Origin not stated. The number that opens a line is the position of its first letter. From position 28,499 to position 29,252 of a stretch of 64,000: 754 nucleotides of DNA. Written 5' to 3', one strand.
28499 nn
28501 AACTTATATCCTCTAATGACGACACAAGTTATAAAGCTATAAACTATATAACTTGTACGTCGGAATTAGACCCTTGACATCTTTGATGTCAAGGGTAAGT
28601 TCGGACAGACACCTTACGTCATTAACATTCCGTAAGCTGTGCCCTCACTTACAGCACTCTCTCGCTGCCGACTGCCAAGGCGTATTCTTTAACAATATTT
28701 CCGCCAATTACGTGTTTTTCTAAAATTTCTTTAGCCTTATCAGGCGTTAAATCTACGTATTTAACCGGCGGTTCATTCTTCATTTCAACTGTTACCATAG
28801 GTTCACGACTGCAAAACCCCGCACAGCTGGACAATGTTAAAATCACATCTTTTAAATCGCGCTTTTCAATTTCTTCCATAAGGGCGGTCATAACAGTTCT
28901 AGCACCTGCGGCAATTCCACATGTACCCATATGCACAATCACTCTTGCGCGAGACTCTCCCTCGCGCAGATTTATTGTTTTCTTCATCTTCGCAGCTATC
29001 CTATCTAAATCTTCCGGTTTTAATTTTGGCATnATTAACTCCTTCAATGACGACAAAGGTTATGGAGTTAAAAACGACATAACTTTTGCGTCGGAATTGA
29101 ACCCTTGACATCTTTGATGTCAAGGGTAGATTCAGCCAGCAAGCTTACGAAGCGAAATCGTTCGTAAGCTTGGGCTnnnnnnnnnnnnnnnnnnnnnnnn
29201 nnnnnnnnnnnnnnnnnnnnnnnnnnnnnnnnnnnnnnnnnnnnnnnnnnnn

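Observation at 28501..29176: Paired multi-hairpin RNA elements flanking the hndB-like gene inside the operon, with compensatory base changes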

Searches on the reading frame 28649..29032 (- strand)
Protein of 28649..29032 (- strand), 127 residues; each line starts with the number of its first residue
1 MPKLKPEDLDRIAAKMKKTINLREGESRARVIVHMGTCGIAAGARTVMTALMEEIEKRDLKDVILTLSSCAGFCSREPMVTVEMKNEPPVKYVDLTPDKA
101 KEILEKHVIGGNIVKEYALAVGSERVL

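Call 14: search_protein_families(library=pfam, proteins=[window:28649-29032:-])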
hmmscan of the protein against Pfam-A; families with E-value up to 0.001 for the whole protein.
window:28649-29032:- (127 aa): 1 family
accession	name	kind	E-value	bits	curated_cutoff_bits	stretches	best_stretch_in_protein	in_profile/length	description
PF01257.25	2Fe-2S_thioredx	-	1.6e-05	25.3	24.8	1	28-106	65-143/145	Thioredoxin-like [2Fe-2S] ferredoxin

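Call 15: find_encoding_contigs(protein=window:28649-29032:-, flank=3000, max_places=10)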
Protein window:28649-29032:- (127 aa): 7 contigs read that carry it; 5 places shown.
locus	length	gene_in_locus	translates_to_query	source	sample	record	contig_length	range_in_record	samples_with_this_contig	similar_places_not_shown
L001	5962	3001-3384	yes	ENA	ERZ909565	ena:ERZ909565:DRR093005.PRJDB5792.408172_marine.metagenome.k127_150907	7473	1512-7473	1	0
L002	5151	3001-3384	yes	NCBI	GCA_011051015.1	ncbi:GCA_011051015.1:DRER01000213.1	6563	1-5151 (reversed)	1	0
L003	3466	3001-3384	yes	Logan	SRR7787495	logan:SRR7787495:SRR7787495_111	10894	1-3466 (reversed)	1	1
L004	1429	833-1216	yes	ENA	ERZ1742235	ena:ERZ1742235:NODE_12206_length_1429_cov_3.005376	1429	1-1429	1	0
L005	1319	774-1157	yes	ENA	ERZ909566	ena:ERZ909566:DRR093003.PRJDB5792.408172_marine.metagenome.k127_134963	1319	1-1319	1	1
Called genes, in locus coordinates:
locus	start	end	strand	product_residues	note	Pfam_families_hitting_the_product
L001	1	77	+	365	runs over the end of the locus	PF03116:NQR2_RnfD_RnfE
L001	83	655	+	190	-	PF04205:FMN_bind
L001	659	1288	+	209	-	PF02508:Rnf-Nqr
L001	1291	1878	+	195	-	PF02508:Rnf-Nqr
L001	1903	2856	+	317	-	PF00111:Fer2, PF01257:2Fe-2S_thioredx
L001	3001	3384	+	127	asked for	PF01257:2Fe-2S_thioredx (faint)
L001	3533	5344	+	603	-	PF12797:Fer4_2 (faint), PF01512:Complex1_51K, PF10589:NADH_4Fe-4S, PF13237:Fer4_10, PF00037:Fer4 (weak), PF13187:Fer4_9 (weak), PF14697:Fer4_21 (weak), PF00037:Fer4 (weak), +1 more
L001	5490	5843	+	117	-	PF07085:DRTGG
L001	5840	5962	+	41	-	?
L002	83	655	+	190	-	PF04205:FMN_bind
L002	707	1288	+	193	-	PF02508:Rnf-Nqr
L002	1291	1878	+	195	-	PF02508:Rnf-Nqr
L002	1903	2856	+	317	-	PF00111:Fer2, PF01257:2Fe-2S_thioredx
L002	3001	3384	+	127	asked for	PF01257:2Fe-2S_thioredx (faint)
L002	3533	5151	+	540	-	PF01512:Complex1_51K, PF10531:SLBB (weak), PF10589:NADH_4Fe-4S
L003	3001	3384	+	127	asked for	PF01257:2Fe-2S_thioredx (faint)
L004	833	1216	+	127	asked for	PF01257:2Fe-2S_thioredx (faint)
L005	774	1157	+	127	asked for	PF01257:2Fe-2S_thioredx (faint)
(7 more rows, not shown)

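Call 16: find_homologous_proteins(query=window:28649-29032:-)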
Query window:28649-29032:- (127 aa): 7900 proteins with E <= 0.001 among 7917 candidates; the best 120 are listed.
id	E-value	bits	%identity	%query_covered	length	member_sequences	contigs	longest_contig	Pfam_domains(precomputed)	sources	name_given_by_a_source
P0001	2.0e-75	268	100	100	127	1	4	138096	PF01257.26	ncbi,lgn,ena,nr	ncbi:MAG TPA: (2Fe-2S) ferredoxin domain-containing protein [Candidatus Omnitrophica bacterium]|nr:(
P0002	1.1e-65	237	84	100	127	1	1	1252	-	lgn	-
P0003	5.6e-65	235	87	100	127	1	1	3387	-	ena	-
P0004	6.2e-65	234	84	100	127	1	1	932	PF01257.26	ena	-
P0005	7.6e-65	234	83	100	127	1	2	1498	-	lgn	-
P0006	1.3e-64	233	86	100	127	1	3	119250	PF01257.26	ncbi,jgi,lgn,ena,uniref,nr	ncbi:MAG: NADP oxidoreductase [Candidatus Omnitrophica bacterium CG11_big_fil_rev_8_21_14_0_20_42_13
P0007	1.7e-64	233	86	100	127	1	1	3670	-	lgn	-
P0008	2.9e-64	232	84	100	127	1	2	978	PF01257.26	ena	-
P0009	4.0e-64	232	83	100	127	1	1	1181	-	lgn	-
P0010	6.8e-64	231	84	100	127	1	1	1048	-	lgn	-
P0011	6.8e-64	231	83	100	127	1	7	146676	PF01257.26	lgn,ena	-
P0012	9.5e-64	231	85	100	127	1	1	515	-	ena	-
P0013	1.5e-63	230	81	100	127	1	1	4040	-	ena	-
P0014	2.0e-63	230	80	100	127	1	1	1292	PF01257.26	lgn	-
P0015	2.6e-63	229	83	100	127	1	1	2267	PF01257.26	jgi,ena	-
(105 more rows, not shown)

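Call 17: find_related_loci(query=window:28649-29032:-, collection=genome_contigs, flank=3000)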
Query window:28649-29032:- (127 aa) in genome_contigs; peptide patterns used: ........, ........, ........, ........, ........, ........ (x = any residue, [..] = any of these).
220 stretches matched a pattern; 105 encode a relative of the query (tblastn E <= 1e-3); the best 80 are kept; 80 distinct loci.
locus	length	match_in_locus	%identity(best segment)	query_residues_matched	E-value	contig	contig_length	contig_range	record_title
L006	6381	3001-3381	86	1-127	9e-72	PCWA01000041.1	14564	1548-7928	MAG: Candidatus Omnitrophica bacterium CG11_big_fil_rev_8_21_14_0_20_42_13 CG11_8_21_14_0.20_scaffold_2551_c, whole geno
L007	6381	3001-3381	80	1-127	7e-68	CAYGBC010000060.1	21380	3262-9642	MAG TPA_asm: uncultured Eubacteriales bacterium isolate ERP108616_co1_418 genome assembly, contig: k119_260772, whole ge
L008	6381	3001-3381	79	1-127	4e-67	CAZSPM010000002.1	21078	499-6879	MAG TPA_asm: uncultured Eubacteriales bacterium isolate binchicken_co275_105 genome assembly, contig: NODE_3193_length_2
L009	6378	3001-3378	77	1-126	1e-63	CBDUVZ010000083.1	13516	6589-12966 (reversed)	MAG TPA_asm: uncultured bacterium isolate SRR22302353_binner123_Refined_16 genome assembly, contig: ERZ25073599.2096, wh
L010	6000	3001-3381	74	1-127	4e-63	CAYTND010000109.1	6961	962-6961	MAG TPA_asm: uncultured Pirellulales bacterium isolate binchicken_co121_5 genome assembly, contig: NODE_10221_length_696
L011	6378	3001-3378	76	1-126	4e-63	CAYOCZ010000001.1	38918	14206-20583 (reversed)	MAG TPA_asm: uncultured bacterium isolate binchicken_co332_72 genome assembly, contig: NODE_77_length_38918_cov_11.56979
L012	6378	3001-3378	76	1-126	2e-62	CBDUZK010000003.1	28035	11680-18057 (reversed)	MAG TPA_asm: uncultured bacterium isolate SRR22302361_concoct_155 genome assembly, contig: ERZ25748748.529, whole genome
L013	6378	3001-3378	74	1-126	1e-61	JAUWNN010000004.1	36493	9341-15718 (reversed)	MAG: candidate division WOR-3 bacterium isolate CSMAG_2425 CSMAG_2425_k141_135813_length_36493_cov_7.3364, whole genome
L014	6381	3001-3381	70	1-127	2e-60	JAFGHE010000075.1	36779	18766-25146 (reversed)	MAG: Sedimentisphaerales bacterium isolate Zod_Metabat.1436 k87_2577293, whole genome shotgun sequence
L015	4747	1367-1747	70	1-127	2e-60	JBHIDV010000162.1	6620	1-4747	MAG: Sedimentisphaerales bacterium isolate b3.sp3_bin.2 NODE_4626_length_6620_cov_7.829246, whole genome shotgun sequenc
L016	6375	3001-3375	71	1-125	4e-59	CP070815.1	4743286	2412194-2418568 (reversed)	MAG: Gemmatimonadota bacterium isolate bin118 chromosome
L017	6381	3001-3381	72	1-127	4e-59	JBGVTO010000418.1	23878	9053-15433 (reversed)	MAG: Phycisphaerae bacterium isolate S_218_B3 k127_486942, whole genome shotgun sequence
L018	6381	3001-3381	71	1-127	3e-59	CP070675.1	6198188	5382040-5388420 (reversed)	MAG: Phycisphaerales bacterium isolate bin71 chromosome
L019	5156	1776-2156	71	1-127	2e-59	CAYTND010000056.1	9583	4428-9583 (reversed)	MAG TPA_asm: uncultured Pirellulales bacterium isolate binchicken_co121_5 genome assembly, contig: NODE_5845_length_9583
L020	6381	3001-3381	71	1-127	2e-58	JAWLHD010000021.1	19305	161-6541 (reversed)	MAG: Anaerohalosphaeraceae bacterium isolate 30dZY2.bin.36 NODE_3490_length_19305_cov_3.042070, whole genome shotgun seq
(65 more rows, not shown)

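Call 52: search_protein_families(library=pfam, proteins=[L178:9055-9588:-, L178:8635-8895:-, L178:8212-8475:-, L178:7310-8134:-, L178:6922-7173:-, L178:6038-6919:-, L178:5299-5562:-, L178:4153-4845:-, L178:3708-3992:-, L178:1571-3058:-], max_evalue=0.00001)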
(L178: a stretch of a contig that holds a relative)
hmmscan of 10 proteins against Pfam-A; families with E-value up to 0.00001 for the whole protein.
L178:9055-9588:- (177 aa): 1 family
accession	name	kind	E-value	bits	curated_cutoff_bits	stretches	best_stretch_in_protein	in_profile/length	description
PF06386.16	GvpL_GvpF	-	1.3e-46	160.1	23.6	1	1-169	76-245/245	Gas vesicle synthesis protein GvpL/GvpF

L178:8635-8895:- (86 aa): 1 family
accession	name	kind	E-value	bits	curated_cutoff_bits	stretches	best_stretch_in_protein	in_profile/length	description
PF05120.17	GvpG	-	1.4e-19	70.5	30.6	1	12-74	5-67/67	Gas vesicle protein G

L178:8212-8475:- (87 aa): 0 families

L178:7310-8134:- (274 aa): 1 family
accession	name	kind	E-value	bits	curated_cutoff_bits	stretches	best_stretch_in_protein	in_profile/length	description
PF06386.16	GvpL_GvpF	-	1.5e-53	182.7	23.6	1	11-264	2-244/245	Gas vesicle synthesis protein GvpL/GvpF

L178:6922-7173:- (83 aa): 1 family
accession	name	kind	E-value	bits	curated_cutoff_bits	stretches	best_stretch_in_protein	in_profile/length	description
PF00741.23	Gas_vesicle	-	1.2e-14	54.5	25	1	24-61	1-38/39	Gas vesicle protein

L178:6038-6919:- (293 aa): 1 family
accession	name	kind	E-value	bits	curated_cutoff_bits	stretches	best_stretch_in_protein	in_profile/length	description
PF06386.16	GvpL_GvpF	-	1e-51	176.8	23.6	1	3-260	2-244/245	Gas vesicle synthesis protein GvpL/GvpF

L178:5299-5562:- (87 aa): 0 families

L178:4153-4845:- (230 aa): 0 families

L178:3708-3992:- (94 aa): 1 family
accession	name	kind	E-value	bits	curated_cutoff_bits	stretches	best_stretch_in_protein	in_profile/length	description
PF00550.31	PP-binding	-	6e-12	46.1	20.8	1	6-82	2-66/67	Phosphopantetheine attachment site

L178:1571-3058:- (495 aa): 1 family
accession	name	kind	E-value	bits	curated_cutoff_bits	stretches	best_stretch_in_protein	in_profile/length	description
PF07238.19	PilZ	-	4.6e-08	33.8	22.5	1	396-487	12-101/102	PilZ domain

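Call 53: find_encoding_contigs(protein=P0003, flank=2500, max_places=3)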
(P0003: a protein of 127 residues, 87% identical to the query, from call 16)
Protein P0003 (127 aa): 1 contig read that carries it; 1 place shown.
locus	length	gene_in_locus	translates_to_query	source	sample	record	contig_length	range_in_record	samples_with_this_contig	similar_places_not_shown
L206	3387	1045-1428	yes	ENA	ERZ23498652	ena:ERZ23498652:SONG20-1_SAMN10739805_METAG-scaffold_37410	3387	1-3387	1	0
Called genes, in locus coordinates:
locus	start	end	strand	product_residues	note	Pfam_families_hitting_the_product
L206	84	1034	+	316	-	PF00111:Fer2, PF01257:2Fe-2S_thioredx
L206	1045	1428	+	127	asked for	-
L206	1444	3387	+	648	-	?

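Call 54: find_encoding_contigs(protein=P0011, flank=2500, max_places=3)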
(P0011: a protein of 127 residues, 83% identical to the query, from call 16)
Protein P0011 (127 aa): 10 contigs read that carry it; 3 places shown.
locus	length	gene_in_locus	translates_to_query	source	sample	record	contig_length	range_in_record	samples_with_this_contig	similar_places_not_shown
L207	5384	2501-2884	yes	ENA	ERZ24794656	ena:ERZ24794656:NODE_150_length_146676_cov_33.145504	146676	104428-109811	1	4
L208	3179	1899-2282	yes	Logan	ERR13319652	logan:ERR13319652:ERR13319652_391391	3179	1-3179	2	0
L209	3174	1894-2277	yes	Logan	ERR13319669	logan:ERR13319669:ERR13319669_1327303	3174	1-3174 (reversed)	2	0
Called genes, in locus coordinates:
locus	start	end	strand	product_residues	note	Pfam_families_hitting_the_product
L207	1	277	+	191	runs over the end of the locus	PF04205:FMN_bind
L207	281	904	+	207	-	PF02508:Rnf-Nqr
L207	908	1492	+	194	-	PF02508:Rnf-Nqr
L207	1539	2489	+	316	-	PF00111:Fer2, PF01257:2Fe-2S_thioredx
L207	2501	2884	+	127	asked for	PF01257:2Fe-2S_thioredx (weak)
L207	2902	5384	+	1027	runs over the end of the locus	PF01512:Complex1_51K, PF10531:SLBB (weak), PF10589:NADH_4Fe-4S, PF14691:Fer4_20, PF03486:HI0933_like (faint), PF07992:Pyr_redox_2, PF13450:NAD_binding_8 (weak), PF13738:Pyr_redox_3, +5 more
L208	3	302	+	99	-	?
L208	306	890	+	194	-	PF02508:Rnf-Nqr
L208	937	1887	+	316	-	PF00111:Fer2, PF01257:2Fe-2S_thioredx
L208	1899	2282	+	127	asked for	PF01257:2Fe-2S_thioredx (weak)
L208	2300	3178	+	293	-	?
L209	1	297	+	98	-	?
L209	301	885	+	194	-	PF02508:Rnf-Nqr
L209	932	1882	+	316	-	PF00111:Fer2, PF01257:2Fe-2S_thioredx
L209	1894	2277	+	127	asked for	PF01257:2Fe-2S_thioredx (weak)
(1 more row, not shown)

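Call 78: find_encoding_contigs(protein=P0007, flank=1500, max_places=2)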
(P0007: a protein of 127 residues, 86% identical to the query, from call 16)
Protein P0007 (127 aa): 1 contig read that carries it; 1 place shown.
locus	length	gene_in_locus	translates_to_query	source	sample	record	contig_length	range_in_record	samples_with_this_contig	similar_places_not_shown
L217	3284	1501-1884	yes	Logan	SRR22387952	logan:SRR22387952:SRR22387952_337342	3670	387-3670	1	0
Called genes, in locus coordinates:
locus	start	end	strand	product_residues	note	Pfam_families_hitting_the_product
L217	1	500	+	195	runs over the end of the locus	PF02508:Rnf-Nqr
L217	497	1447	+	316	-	PF00111:Fer2, PF01257:2Fe-2S_thioredx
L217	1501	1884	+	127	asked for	-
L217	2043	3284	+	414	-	?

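Call 79: find_encoding_contigs(protein=P0002, flank=1500, max_places=2)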
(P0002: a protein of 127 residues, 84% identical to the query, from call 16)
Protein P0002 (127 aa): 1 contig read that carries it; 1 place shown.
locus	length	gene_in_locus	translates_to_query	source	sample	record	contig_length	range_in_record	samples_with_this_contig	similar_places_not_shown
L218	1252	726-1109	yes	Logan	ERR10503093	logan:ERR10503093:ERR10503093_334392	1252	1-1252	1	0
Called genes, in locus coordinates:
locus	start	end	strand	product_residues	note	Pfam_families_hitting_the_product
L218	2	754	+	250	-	?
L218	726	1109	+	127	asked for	-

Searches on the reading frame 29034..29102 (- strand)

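Call 52: search_protein_families(library=pfam, proteins=[L178:9055-9588:-, L178:8635-8895:-, L178:8212-8475:-, L178:7310-8134:-, L178:6922-7173:-, L178:6038-6919:-, L178:5299-5562:-, L178:4153-4845:-, L178:3708-3992:-, L178:1571-3058:-], max_evalue=0.00001)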
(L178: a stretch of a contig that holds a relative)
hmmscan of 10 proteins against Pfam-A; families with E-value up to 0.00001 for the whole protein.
L178:9055-9588:- (177 aa): 1 family
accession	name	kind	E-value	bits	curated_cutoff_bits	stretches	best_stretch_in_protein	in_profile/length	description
PF06386.16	GvpL_GvpF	-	1.3e-46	160.1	23.6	1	1-169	76-245/245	Gas vesicle synthesis protein GvpL/GvpF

L178:8635-8895:- (86 aa): 1 family
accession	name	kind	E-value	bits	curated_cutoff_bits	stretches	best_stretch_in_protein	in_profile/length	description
PF05120.17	GvpG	-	1.4e-19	70.5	30.6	1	12-74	5-67/67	Gas vesicle protein G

L178:8212-8475:- (87 aa): 0 families

L178:7310-8134:- (274 aa): 1 family
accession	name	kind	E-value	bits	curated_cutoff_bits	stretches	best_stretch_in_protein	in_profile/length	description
PF06386.16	GvpL_GvpF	-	1.5e-53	182.7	23.6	1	11-264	2-244/245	Gas vesicle synthesis protein GvpL/GvpF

L178:6922-7173:- (83 aa): 1 family
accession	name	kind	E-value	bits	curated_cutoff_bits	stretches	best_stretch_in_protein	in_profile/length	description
PF00741.23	Gas_vesicle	-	1.2e-14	54.5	25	1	24-61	1-38/39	Gas vesicle protein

L178:6038-6919:- (293 aa): 1 family
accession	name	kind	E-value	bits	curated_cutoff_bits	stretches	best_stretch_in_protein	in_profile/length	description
PF06386.16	GvpL_GvpF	-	1e-51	176.8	23.6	1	3-260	2-244/245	Gas vesicle synthesis protein GvpL/GvpF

L178:5299-5562:- (87 aa): 0 families

L178:4153-4845:- (230 aa): 0 families

L178:3708-3992:- (94 aa): 1 family
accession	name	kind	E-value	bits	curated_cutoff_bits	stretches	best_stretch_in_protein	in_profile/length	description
PF00550.31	PP-binding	-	6e-12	46.1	20.8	1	6-82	2-66/67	Phosphopantetheine attachment site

L178:1571-3058:- (495 aa): 1 family
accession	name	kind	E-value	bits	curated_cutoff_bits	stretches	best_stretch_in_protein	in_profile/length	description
PF07238.19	PilZ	-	4.6e-08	33.8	22.5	1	396-487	12-101/102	PilZ domain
